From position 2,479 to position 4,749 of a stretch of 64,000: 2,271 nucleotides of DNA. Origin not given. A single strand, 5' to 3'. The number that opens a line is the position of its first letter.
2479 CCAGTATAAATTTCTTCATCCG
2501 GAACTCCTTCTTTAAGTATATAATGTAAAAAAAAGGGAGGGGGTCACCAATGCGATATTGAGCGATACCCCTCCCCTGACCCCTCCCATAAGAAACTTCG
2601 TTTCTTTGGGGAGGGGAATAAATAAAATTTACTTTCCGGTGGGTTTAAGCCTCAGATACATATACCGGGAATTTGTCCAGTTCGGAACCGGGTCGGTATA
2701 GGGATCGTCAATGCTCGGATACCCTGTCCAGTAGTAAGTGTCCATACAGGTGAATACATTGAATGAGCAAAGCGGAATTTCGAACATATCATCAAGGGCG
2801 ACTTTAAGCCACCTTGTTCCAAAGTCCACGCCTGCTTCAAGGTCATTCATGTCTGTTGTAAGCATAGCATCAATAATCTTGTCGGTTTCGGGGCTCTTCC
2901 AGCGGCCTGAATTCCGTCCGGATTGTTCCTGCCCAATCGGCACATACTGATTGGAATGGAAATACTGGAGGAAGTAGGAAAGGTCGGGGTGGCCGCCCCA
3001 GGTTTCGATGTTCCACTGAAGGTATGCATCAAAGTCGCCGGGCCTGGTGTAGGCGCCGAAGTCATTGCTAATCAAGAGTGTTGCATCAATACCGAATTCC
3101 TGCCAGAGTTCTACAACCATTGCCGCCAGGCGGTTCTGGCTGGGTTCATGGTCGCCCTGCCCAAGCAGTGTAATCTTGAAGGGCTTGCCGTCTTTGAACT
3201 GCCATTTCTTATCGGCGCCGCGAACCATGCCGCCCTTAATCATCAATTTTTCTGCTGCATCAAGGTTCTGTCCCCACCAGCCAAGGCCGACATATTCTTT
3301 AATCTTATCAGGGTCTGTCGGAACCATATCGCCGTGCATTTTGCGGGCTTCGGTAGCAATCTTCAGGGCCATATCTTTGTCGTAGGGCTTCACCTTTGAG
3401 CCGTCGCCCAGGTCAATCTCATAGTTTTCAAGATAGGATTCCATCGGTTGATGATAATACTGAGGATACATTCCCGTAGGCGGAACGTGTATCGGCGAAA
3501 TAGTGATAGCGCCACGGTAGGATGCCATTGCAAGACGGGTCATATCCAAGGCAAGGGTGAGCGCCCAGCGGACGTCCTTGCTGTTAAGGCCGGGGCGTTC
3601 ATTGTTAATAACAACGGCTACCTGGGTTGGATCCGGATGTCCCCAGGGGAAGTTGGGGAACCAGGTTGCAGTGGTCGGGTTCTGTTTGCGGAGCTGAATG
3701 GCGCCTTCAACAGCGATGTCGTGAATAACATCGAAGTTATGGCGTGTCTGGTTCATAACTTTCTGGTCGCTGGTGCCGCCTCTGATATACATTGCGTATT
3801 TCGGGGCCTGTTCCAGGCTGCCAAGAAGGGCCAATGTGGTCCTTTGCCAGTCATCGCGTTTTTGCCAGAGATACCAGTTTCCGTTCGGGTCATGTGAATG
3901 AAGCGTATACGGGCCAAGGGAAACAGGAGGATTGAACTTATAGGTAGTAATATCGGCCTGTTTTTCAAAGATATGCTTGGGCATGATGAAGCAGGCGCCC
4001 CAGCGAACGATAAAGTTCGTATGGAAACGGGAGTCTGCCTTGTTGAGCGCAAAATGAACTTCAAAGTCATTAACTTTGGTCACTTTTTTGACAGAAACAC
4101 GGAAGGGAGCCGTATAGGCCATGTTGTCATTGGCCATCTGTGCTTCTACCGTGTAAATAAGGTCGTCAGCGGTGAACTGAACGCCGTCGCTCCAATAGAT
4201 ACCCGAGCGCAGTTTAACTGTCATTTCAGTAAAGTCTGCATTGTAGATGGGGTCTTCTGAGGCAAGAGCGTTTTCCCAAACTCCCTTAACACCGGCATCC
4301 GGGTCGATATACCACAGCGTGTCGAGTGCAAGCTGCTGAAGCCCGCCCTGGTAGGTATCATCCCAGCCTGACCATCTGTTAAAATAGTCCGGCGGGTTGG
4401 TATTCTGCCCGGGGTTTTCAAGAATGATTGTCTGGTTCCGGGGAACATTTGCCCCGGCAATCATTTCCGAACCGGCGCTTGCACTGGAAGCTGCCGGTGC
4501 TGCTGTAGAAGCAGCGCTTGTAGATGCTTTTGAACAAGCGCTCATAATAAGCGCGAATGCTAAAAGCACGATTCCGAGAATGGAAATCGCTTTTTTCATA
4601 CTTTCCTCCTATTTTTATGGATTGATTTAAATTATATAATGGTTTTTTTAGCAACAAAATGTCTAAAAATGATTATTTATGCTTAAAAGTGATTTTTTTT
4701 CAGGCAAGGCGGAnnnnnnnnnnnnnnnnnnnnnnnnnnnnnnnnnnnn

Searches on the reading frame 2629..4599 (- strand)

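Call 15: search_protein_families(library=pfam, proteins=[window:2629-4599:-], max_evalue=0.001)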
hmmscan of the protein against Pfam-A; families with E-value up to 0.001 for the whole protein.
window:2629-4599:- (656 aa): 1 family
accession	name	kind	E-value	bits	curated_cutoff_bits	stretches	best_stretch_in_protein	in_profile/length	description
PF00496.27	SBP_bac_5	-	9.5e-37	127.4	32.4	1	110-549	4-362/368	Bacterial extracellular solute-binding proteins, family 5 Middle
